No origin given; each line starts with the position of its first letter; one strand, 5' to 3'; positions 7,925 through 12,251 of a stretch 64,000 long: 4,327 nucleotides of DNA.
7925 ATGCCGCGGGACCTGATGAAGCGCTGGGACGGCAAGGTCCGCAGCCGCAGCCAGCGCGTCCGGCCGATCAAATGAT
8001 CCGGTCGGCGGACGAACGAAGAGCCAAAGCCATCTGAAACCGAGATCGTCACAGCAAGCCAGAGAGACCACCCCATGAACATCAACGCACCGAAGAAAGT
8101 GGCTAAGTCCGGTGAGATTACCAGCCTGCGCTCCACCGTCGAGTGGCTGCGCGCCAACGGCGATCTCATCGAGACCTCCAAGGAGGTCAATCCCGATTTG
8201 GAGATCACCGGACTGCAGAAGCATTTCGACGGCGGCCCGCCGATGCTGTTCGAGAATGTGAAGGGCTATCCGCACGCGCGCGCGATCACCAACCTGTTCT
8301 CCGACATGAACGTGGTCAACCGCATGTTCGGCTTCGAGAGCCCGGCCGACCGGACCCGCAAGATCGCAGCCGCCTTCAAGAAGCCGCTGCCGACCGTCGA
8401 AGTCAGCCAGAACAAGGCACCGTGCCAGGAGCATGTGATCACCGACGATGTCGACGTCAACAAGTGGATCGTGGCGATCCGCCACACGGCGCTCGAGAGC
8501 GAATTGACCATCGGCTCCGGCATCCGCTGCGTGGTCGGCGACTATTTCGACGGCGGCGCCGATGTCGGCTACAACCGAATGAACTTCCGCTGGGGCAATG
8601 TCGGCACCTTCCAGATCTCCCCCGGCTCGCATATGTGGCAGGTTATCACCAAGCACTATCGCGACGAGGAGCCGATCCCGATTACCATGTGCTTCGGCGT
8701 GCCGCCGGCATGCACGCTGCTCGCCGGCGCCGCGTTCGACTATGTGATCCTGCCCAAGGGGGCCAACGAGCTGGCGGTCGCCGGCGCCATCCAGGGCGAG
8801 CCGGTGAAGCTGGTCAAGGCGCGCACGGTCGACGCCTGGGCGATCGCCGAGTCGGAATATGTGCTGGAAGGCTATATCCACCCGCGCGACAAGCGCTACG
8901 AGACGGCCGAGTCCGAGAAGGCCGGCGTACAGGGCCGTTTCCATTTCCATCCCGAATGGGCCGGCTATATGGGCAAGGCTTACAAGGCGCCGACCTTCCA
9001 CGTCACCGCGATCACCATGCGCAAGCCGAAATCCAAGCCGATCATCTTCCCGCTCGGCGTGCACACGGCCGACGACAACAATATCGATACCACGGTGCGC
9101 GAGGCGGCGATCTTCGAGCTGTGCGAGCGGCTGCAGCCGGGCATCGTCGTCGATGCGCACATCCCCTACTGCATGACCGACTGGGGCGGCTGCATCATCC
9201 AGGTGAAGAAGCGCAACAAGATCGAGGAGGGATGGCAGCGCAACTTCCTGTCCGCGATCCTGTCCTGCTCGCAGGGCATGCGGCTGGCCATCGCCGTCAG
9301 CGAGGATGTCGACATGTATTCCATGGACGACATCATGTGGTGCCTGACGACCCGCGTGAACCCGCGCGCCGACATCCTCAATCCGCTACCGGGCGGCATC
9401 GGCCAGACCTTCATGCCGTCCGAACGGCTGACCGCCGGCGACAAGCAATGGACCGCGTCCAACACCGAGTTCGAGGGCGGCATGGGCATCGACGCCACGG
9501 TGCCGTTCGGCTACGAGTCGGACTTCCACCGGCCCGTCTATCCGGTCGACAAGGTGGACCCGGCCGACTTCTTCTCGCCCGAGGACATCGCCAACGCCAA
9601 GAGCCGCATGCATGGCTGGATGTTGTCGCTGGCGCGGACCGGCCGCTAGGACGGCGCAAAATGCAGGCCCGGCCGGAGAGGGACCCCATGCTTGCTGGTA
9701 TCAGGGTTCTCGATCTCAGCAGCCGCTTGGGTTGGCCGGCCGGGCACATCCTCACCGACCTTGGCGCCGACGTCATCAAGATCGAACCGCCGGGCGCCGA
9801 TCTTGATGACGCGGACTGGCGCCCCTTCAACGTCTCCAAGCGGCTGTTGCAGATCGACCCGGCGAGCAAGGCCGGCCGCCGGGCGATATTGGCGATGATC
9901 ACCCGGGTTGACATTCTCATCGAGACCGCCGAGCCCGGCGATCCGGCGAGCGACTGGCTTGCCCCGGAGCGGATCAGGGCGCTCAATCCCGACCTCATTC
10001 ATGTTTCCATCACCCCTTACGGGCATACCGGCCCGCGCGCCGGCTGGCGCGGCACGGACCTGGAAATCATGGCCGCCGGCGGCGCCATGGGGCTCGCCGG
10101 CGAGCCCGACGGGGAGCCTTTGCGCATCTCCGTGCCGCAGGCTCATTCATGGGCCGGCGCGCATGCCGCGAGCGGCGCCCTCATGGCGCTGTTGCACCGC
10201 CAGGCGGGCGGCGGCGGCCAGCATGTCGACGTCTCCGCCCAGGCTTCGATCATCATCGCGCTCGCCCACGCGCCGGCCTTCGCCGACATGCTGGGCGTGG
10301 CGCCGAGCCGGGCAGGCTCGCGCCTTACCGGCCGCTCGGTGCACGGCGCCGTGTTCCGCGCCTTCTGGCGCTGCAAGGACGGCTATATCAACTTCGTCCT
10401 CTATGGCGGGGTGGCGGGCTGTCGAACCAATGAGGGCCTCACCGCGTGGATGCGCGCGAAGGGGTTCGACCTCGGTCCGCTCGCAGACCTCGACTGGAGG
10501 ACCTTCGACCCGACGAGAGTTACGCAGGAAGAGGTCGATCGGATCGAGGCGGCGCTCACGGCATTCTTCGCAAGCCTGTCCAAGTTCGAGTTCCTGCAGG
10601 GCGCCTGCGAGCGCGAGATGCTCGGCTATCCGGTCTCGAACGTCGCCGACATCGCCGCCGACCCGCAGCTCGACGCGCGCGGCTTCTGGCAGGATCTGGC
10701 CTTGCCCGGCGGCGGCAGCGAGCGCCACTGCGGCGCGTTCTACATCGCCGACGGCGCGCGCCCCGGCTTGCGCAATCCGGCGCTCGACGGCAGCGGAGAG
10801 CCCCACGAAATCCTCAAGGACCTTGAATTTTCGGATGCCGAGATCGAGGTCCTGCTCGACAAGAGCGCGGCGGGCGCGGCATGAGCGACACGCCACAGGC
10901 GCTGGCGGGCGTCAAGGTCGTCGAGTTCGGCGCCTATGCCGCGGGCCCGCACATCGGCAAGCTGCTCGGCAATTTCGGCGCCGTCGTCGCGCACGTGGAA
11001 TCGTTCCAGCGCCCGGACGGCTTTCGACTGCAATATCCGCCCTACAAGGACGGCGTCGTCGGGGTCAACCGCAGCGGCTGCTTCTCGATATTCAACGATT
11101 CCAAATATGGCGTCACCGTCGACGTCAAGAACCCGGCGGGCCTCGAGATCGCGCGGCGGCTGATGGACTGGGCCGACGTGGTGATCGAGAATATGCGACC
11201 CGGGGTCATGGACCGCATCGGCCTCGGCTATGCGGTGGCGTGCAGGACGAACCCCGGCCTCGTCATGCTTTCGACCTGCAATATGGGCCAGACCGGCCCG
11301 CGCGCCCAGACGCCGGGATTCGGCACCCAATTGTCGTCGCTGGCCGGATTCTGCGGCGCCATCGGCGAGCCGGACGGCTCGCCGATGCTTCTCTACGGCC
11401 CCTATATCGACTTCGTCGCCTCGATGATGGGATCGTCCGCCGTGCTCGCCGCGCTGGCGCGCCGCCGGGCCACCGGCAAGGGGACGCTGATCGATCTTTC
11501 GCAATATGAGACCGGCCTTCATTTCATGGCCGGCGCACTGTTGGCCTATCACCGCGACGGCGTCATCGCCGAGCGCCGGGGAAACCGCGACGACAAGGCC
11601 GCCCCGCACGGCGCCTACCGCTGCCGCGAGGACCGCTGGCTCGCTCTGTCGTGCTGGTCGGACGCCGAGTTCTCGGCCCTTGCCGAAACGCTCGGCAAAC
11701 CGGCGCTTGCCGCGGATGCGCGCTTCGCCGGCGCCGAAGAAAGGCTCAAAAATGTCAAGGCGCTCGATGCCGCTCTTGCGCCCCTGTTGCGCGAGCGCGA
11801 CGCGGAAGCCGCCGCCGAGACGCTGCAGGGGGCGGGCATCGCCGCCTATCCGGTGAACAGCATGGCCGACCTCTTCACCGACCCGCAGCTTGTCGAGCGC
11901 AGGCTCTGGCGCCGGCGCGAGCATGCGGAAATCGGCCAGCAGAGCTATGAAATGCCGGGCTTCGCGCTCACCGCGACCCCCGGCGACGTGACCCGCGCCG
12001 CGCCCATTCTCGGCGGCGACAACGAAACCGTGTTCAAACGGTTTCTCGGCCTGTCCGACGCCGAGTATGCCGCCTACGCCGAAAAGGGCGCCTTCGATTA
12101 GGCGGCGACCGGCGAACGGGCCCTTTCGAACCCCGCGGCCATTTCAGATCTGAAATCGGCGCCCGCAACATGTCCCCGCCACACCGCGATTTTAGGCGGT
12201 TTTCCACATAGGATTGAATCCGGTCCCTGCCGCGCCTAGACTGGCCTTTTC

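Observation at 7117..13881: Sigma-54-controlled prFMN decarboxylase + heteromeric CoA-transferase operon: a possible acyl-CoA decarboxylation pathway of unknown substrate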

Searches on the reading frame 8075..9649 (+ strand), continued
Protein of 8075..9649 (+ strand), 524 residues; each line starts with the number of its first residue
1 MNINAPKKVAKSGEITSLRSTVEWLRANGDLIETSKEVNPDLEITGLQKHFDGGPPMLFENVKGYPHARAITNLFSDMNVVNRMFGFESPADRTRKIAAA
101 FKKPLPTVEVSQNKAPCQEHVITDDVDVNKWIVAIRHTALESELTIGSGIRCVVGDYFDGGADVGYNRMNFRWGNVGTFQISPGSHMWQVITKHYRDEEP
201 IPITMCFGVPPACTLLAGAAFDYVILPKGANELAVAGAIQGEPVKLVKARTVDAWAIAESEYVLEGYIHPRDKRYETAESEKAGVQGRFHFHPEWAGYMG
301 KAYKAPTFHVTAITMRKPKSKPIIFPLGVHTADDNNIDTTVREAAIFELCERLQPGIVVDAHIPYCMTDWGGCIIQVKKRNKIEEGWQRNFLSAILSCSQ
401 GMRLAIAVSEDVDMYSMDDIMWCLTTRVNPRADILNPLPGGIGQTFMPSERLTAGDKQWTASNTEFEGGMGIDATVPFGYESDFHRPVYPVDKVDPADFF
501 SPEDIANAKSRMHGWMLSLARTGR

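Call 76: search_protein_families(library=pfam, proteins=[L018:14179-15351:+, L018:15354-16235:+, L018:16239-17171:+, L018:17168-17920:+, L018:17923-18636:+, L018:19038-19856:+, L018:19956-21065:+, L018:3886-5412:-, L018:5845-6627:+, L002:8196-9134:+], max_evalue=0.00001)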
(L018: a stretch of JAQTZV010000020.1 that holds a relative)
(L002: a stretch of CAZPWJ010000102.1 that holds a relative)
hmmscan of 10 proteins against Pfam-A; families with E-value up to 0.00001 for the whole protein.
L018:14179-15351:+ (390 aa): 4 families
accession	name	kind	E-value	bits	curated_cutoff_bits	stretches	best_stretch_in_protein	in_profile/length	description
PF13458.12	Peripla_BP_6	-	5.3e-60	204.3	31.7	1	34-384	2-342/343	Periplasmic binding protein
PF13433.12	Peripla_BP_5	-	1.6e-19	70.7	27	1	34-358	1-316/363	Periplasmic binding protein domain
PF01094.35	ANF_receptor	-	3.9e-16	59.5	25.4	1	54-333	3-294/353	Receptor family ligand binding region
PF13377.12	Peripla_BP_3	-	8.6e-06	26.4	26.5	0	160-249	2-102/167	Periplasmic binding protein-like domain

L018:15354-16235:+ (293 aa): 1 family
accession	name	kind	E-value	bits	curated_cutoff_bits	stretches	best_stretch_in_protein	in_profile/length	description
PF02653.21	BPD_transp_2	-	1.7e-40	139.3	26.8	1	13-280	2-266/269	Branched-chain amino acid transport system / permease component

L018:16239-17171:+ (310 aa): 1 family
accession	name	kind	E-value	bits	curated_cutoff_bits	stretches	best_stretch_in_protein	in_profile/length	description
PF02653.21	BPD_transp_2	-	3.1e-42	145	26.8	1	28-290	4-269/269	Branched-chain amino acid transport system / permease component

L018:17168-17920:+ (250 aa): 3 families
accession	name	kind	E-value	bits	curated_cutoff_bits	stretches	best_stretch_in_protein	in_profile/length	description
PF00005.33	ABC_tran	-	8e-30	104.7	25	1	18-178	1-136/137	ABC transporter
PF12399.14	BCA_ABC_TP_C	-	1.4e-10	41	25.5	1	228-250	2-24/27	Branched-chain amino acid ATP-binding cassette transporter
PF13304.12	AAA_21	-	1.5e-07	32.3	27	0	32-80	3-63/304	AAA domain, putative AbiEii toxin, Type IV TA system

L018:17923-18636:+ (237 aa): 2 families
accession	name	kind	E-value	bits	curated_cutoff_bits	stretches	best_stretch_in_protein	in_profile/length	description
PF00005.33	ABC_tran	-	1.8e-30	106.8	25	1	17-165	1-136/137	ABC transporter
PF13304.12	AAA_21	-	1.9e-06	28.6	27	0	30-91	2-62/304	AAA domain, putative AbiEii toxin, Type IV TA system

L018:19038-19856:+ (272 aa): 1 family
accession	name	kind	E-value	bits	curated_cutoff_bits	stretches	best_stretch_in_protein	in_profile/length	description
PF00582.32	Usp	-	5.8e-08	33.8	24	0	221-269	90-138/141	Universal stress protein family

L018:19956-21065:+ (369 aa): 2 families
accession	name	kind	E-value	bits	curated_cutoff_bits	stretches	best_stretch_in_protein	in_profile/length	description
PF01070.24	FMN_dh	-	1.9e-21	76.9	24.9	1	268-360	253-346/350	FMN-dependent dehydrogenase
PF00478.31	IMPDH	-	7.2e-07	29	25.6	0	246-317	175-236/345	IMP dehydrogenase / GMP reductase domain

L018:3886-5412:- (508 aa): 3 families
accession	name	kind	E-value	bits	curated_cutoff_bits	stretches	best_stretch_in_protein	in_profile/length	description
PF01977.22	UbiD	-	1.2e-60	204.6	23.3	1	118-316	3-202/206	3-octaprenyl-4-hydroxybenzoate carboxy-lyase Rift-related domain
PF20696.2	UbiD_C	-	3.1e-33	114.9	24.2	1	327-456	2-127/127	3-octaprenyl-4-hydroxybenzoate carboxy-lyase C-terminal domain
PF20695.2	UbiD_N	-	4.5e-14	52.7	24.3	1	23-90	1-63/78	3-octaprenyl-4-hydroxybenzoate carboxy-lyase N-terminal domain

L018:5845-6627:+ (260 aa): 3 families
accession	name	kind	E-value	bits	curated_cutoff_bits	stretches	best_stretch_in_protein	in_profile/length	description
PF07729.17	FCD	-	5.7e-21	75.7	24.3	1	118-235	2-122/125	FCD domain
PF00392.27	GntR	-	6.6e-19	67.8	27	1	28-85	2-59/64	Bacterial regulatory proteins, gntR family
PF02082.26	Rrf2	-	6e-06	26.9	30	0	49-97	22-70/132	Iron-dependent Transcriptional regulator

L002:8196-9134:+ (312 aa): 2 families
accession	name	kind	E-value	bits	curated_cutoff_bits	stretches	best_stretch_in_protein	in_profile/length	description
PF03466.25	LysR_substrate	-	6.2e-21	75.2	28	1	102-295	4-201/209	LysR substrate binding domain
PF00126.33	HTH_1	-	4.3e-16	59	26.6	1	16-73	1-58/60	Bacterial regulatory helix-turn-helix protein, lysR family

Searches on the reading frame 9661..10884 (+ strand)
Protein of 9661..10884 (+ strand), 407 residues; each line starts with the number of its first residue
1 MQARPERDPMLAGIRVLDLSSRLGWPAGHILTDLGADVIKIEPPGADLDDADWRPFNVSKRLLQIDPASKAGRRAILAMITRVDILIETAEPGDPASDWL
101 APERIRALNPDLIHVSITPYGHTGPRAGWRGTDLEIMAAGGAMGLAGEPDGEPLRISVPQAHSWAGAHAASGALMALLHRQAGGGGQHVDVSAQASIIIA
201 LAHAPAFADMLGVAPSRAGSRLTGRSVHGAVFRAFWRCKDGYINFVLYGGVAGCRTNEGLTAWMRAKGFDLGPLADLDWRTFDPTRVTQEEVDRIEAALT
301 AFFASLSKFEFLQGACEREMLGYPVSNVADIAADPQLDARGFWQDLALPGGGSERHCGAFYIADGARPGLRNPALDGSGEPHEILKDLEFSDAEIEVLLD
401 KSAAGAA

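Call 3: search_protein_families(library=pfam, proteins=[window:9661-10884:+])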
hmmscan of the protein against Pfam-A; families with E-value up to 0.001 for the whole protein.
window:9661-10884:+ (407 aa): 1 family
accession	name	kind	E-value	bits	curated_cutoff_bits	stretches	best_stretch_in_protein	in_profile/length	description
PF02515.22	CoA_transf_3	-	2.9e-58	198.2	23.3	1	11-352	1-337/366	CoA-transferase family III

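Call 4: search_protein_families(library=ncbifam, proteins=[window:9661-10884:+])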
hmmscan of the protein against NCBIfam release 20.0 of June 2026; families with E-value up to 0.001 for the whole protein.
window:9661-10884:+ (407 aa): 7 families
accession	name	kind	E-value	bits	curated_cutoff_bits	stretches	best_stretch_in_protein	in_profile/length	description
NF052585.1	SucGlutTfsCaiB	equivalog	5.9e-34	117.3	750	1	6-347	3-347/394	succinate--glutarate CoA-transferase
NF003809.0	PRK05398.1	subfamily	1.3e-28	99.7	442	1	11-198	5-205/416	formyl-CoA transferase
TIGR03253.1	oxalate_frc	equivalog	1.5e-27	96.4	504.2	1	11-198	4-204/416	formyl-CoA transferase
NF041294.1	Scnl_mescCoAtase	equivalog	8.9e-24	84.3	700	1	11-356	4-350/381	succinyl-CoA:mesaconate CoA-transferase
NF008511.0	PRK11430.1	equivalog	2.9e-21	76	522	1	11-221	10-232/381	CoA:oxalate CoA-transferase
NF002914.1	PRK03525.1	equivalog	4e-15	55.6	413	1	11-402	10-395/400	L-carnitine CoA-transferase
TIGR04253.1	mesacon_CoA_iso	equivalog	4.5e-06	25.9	725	1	10-234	2-232/403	2-methylfumaryl-CoA isomerase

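Call 6: search_solved_structures(query=window:9661-10884:+, max_evalue=0.001)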
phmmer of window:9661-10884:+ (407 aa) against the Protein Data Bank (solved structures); distinct sequences matched with E-value up to 0.001: 35.
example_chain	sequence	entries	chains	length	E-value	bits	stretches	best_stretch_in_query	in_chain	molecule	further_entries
9fn0_A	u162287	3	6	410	7.3e-33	117.6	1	13-403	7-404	Subunit of Benzylsuccinate CoA-transferase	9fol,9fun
4ed9_A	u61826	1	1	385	5.7e-31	111.4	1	10-345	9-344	CAIB/BAIF family protein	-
10uh_A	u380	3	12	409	3.5e-24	89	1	11-220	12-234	Formyl-coenzyme a transferase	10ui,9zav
9br7_A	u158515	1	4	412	4e-24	88.8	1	11-399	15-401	Succinate--hydroxymethylglutarate CoA-transferase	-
9br6_A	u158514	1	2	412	2.4e-23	86.3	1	11-399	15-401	Succinate--hydroxymethylglutarate CoA-transferase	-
5yit_A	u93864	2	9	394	2.5e-21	79.7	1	11-193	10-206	CoA transferase III | Uncharacterized protein Rv3272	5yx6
5yiy_A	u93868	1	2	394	3.2e-21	79.3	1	11-193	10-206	CoA transferase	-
1pqy_A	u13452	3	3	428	7.6e-21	78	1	11-198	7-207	Hypothetical protein yfdW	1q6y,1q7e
4hl6_A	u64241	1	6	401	8.8e-21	77.8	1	11-221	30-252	Uncharacterized protein YfdE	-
1pt5_A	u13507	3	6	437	1e-20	77.6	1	11-198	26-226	Hypothetical protein yfdW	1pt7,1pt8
8rp4_A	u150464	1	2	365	2.6e-18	69.7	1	11-241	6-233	Alpha-methylacyl-CoA racemase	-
8rp5_A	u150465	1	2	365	3e-18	69.5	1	11-252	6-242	Alpha-methylacyl-CoA racemase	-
2g04_A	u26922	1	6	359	3.4e-18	69.3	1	11-202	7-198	PROBABLE FATTY-ACID-CoA RACEMASE FAR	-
8rp3_A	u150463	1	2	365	5.2e-18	68.7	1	11-241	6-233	Alpha-methylacyl-CoA racemase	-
1x74_A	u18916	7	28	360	7.1e-18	68.2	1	11-241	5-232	2-methylacyl-CoA racemase | probable alpha-methylacyl-CoA racemase MCR | PROBABLE ALPHA-METHYLACYL-COA RACEMASE MCR (2-METHYLACYL-COA RACEMASE) (2-ARYLPROPIONYL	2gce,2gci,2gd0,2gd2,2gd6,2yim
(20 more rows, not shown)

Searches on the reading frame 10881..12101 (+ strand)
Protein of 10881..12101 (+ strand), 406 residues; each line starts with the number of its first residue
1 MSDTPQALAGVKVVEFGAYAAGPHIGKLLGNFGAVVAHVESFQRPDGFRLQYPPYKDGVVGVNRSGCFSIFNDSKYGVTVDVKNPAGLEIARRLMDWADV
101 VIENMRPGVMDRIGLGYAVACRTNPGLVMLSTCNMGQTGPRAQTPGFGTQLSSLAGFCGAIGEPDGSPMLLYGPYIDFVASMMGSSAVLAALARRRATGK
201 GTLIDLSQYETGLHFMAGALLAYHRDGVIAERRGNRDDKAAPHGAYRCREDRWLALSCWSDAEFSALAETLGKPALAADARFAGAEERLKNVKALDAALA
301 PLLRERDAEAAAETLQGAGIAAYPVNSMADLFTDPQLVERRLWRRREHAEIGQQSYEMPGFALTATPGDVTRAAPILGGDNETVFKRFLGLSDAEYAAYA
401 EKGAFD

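Call 3: search_protein_families(library=pfam, proteins=[window:10881-12101:+])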
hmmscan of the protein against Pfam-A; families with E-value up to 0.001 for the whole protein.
window:10881-12101:+ (406 aa): 1 family
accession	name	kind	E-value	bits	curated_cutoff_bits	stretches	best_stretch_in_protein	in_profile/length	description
PF02515.22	CoA_transf_3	-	2.6e-101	339.8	23.3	1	8-381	1-366/366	CoA-transferase family III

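Call 4: search_protein_families(library=ncbifam, proteins=[window:10881-12101:+])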
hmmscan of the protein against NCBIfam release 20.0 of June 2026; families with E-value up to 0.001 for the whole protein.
window:10881-12101:+ (406 aa): 7 families
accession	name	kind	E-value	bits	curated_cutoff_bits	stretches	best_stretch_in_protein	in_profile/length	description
NF052585.1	SucGlutTfsCaiB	equivalog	7.4e-53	179.6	750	1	4-386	4-386/394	succinate--glutarate CoA-transferase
NF008511.0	PRK11430.1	equivalog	3e-45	155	522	1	8-341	10-336/381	CoA:oxalate CoA-transferase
NF041294.1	Scnl_mescCoAtase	equivalog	1.1e-41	143.3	700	1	6-384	2-379/381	succinyl-CoA:mesaconate CoA-transferase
NF003809.0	PRK05398.1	subfamily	7e-38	130.3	442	1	6-404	3-415/416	formyl-CoA transferase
TIGR03253.1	oxalate_frc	equivalog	1.1e-36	126.4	504.2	2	6-211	2-202/416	formyl-CoA transferase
NF002914.1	PRK03525.1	equivalog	7.3e-33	114.1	413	1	7-404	9-396/400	L-carnitine CoA-transferase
TIGR04253.1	mesacon_CoA_iso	equivalog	6.6e-11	41.8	725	1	8-398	3-393/403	2-methylfumaryl-CoA isomerase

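Call 7: search_solved_structures(query=window:10881-12101:+, max_evalue=0.001)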
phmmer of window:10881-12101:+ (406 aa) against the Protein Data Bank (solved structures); distinct sequences matched with E-value up to 0.001: 35.
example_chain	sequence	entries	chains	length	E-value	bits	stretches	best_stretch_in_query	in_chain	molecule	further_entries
9fn0_B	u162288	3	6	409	1.6e-56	195.1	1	5-395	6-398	Subunit of Benzylsuccinate CoA-transferase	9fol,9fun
10uh_A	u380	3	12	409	1.3e-52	182.2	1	7-397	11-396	Formyl-coenzyme a transferase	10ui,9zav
4ed9_A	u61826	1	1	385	3e-49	171.2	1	5-340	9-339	CAIB/BAIF family protein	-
9br7_A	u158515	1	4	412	2.7e-39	138.4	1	7-396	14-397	Succinate--hydroxymethylglutarate CoA-transferase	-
9br6_A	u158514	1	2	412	7.5e-39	136.9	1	7-396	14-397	Succinate--hydroxymethylglutarate CoA-transferase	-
4hl6_A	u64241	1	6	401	1.8e-37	132.4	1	9-341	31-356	Uncharacterized protein YfdE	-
1x74_A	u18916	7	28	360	1.3e-30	109.8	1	8-367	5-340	2-methylacyl-CoA racemase | probable alpha-methylacyl-CoA racemase MCR | PROBABLE ALPHA-METHYLACYL-COA RACEMASE MCR (2-METHYLACYL-COA RACEMASE) (2-ARYLPROPIONYL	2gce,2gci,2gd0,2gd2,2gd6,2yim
8rp5_A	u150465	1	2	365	1.4e-30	109.7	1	8-367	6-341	Alpha-methylacyl-CoA racemase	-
8rmw_A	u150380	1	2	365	1.5e-30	109.6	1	8-367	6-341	Alpha-methylacyl-CoA racemase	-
9i2t_A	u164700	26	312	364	1.5e-30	109.6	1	8-367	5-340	Alpha-methylacyl-CoA racemase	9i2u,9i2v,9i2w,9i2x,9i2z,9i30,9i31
8rp3_A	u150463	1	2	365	2.9e-30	108.7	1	8-367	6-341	Alpha-methylacyl-CoA racemase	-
8rp4_A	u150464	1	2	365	7.7e-30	107.3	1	8-367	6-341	Alpha-methylacyl-CoA racemase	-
5yit_A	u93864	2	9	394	1.2e-27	100.1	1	5-340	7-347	CoA transferase III | Uncharacterized protein Rv3272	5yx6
5yiy_A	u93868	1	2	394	1.3e-26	96.7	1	5-340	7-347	CoA transferase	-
9fn0_A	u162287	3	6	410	2.4e-25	92.5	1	21-380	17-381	Subunit of Benzylsuccinate CoA-transferase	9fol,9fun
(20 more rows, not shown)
